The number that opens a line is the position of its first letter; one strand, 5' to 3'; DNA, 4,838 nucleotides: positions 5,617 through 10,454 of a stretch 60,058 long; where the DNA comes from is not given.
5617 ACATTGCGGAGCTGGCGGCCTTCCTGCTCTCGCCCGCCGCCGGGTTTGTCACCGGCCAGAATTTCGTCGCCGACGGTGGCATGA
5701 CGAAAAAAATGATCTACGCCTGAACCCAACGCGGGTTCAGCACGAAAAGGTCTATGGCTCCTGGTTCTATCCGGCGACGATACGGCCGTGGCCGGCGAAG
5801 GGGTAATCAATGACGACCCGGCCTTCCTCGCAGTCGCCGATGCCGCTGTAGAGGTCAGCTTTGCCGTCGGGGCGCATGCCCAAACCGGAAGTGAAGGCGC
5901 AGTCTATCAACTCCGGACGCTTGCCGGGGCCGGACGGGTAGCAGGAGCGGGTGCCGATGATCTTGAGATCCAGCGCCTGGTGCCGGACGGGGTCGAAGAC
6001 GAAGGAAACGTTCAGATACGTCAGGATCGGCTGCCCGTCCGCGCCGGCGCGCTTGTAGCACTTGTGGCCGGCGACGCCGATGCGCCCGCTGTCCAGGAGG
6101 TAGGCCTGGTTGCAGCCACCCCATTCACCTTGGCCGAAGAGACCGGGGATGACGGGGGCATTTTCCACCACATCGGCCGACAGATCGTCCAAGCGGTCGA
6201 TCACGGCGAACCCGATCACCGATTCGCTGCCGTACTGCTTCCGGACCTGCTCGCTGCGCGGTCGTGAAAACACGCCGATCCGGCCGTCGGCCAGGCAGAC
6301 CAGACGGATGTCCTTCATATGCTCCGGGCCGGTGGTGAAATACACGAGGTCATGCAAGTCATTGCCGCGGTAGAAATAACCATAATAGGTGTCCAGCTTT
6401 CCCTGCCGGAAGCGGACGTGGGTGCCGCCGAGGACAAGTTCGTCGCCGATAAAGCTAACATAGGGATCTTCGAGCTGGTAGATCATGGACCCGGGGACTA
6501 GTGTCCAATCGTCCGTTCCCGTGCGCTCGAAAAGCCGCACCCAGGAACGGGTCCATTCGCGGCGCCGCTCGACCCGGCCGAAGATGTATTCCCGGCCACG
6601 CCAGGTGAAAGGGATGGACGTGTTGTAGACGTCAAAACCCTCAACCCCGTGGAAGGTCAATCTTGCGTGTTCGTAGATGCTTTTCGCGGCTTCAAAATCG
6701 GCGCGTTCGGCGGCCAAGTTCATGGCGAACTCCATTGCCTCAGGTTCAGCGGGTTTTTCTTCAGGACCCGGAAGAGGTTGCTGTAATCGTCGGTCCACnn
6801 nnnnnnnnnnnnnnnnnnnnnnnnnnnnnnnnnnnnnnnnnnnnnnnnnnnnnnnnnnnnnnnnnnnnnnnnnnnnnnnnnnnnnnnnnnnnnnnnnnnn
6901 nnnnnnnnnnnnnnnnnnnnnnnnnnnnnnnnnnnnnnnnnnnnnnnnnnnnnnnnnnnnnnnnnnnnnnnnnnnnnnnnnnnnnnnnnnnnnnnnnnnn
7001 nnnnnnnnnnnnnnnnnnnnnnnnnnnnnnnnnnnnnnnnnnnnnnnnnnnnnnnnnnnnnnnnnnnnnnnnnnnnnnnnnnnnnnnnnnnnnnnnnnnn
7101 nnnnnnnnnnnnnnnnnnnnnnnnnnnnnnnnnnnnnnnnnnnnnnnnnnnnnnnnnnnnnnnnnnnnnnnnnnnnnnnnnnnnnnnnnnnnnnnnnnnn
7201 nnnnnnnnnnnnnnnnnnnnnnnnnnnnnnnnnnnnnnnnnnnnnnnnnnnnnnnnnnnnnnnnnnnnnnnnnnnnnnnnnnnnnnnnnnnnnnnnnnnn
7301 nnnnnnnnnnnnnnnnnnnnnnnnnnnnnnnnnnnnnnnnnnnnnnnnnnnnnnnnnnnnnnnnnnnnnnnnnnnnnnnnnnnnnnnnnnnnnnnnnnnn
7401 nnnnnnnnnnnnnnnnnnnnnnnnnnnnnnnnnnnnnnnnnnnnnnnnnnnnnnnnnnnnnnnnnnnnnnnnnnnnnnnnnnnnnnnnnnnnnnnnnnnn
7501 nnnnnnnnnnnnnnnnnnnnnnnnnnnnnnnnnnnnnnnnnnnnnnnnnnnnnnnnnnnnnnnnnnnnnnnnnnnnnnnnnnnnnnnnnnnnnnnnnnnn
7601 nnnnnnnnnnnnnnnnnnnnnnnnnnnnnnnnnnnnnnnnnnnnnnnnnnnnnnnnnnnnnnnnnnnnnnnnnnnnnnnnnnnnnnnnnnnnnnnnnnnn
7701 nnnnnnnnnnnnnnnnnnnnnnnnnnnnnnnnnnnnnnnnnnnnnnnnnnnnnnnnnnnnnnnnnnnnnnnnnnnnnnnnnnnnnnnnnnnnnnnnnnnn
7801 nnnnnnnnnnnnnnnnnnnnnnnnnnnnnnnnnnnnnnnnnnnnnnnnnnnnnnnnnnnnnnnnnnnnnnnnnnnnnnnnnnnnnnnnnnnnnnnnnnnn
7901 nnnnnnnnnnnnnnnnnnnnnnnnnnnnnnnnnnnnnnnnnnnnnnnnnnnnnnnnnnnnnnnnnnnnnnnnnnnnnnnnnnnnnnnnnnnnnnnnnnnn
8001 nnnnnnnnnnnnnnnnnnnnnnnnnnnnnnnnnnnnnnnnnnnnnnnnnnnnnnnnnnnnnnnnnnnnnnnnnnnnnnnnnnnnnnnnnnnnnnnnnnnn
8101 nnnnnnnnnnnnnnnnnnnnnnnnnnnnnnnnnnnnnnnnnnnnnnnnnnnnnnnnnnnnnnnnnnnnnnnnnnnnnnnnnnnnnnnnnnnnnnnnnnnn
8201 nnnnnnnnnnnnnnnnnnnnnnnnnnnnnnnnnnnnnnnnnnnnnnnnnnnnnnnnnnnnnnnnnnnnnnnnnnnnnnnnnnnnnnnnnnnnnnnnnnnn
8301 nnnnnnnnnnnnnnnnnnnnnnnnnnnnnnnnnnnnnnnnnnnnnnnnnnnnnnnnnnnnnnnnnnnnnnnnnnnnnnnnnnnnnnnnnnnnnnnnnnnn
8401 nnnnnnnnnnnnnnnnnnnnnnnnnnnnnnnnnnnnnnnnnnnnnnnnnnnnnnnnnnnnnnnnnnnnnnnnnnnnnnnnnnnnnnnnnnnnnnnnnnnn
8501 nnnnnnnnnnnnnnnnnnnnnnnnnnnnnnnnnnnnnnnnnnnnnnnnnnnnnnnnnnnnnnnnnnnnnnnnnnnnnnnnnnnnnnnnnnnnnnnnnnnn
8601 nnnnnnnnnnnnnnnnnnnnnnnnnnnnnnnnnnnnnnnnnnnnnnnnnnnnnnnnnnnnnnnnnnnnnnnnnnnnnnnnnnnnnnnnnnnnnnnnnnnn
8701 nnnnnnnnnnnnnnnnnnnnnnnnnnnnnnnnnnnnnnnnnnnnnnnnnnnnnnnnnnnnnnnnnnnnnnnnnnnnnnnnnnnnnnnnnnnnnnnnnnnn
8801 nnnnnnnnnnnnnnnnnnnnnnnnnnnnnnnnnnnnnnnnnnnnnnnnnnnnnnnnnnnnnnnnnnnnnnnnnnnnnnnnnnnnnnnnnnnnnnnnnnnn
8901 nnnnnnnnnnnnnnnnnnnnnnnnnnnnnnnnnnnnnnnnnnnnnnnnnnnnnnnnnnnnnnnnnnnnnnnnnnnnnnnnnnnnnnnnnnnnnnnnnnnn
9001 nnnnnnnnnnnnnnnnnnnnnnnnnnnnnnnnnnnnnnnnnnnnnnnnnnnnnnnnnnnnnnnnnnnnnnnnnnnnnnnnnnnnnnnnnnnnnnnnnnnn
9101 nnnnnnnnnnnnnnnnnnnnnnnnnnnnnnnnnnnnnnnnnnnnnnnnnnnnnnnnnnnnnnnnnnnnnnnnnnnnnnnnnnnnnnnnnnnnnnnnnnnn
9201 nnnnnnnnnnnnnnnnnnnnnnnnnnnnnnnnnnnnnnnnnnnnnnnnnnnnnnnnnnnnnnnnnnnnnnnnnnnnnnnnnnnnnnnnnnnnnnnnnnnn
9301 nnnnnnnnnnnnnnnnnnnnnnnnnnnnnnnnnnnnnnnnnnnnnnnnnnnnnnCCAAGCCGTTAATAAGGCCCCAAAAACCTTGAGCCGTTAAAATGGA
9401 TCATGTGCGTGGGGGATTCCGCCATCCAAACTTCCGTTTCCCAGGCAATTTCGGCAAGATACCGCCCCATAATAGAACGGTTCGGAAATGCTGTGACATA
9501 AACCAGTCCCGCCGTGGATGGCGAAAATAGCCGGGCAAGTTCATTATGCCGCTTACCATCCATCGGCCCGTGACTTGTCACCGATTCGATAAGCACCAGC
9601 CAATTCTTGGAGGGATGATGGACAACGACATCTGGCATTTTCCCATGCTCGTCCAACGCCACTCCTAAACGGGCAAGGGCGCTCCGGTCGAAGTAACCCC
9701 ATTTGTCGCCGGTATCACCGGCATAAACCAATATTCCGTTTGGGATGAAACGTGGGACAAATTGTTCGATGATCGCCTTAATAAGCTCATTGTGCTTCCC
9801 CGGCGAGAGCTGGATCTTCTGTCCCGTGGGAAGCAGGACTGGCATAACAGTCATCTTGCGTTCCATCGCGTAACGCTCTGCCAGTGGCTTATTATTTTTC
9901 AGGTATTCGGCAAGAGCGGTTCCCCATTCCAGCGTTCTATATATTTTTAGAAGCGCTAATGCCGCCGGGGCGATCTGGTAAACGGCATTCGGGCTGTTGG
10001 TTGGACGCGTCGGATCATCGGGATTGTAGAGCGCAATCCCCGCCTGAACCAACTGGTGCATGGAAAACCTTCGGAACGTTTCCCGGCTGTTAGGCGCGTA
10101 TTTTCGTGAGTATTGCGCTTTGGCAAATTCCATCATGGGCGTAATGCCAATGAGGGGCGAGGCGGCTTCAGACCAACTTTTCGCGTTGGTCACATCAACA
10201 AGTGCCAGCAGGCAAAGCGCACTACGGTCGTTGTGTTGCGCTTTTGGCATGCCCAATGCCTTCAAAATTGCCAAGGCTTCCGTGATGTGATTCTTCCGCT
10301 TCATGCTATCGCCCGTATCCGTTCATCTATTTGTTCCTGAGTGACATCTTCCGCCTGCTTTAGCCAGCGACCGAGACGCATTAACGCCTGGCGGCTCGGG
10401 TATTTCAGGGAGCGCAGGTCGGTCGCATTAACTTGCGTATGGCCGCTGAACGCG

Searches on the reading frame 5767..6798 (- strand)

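Call 57: search_protein_families(library=pfam, proteins=[window:5767-6798:-], max_evalue=0.001)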
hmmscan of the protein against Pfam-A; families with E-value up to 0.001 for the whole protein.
window:5767-6798:- (343 aa): 1 family
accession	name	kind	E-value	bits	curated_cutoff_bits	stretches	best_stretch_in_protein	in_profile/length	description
PF08950.16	DUF1861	-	2.9e-112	375.1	28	1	35-336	3-296/296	Protein of unknown function (DUF1861)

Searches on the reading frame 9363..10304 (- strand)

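Call 13: search_protein_families(library=pfam, proteins=[window:9363-10304:-])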
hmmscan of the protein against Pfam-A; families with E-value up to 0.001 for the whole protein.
window:9363-10304:- (313 aa): 2 families
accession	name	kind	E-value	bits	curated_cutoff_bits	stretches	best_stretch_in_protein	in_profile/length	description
PF06616.17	BsuBI_PstI_RE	-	1.2e-63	213.6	27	1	154-306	1-153/154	BsuBI/PstI restriction endonuclease domain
PF17728.7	BsuBI_PstI_RE_N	-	2.3e-51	173.7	27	1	4-142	1-139/140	BsuBI/PstI restriction endonuclease HTH domain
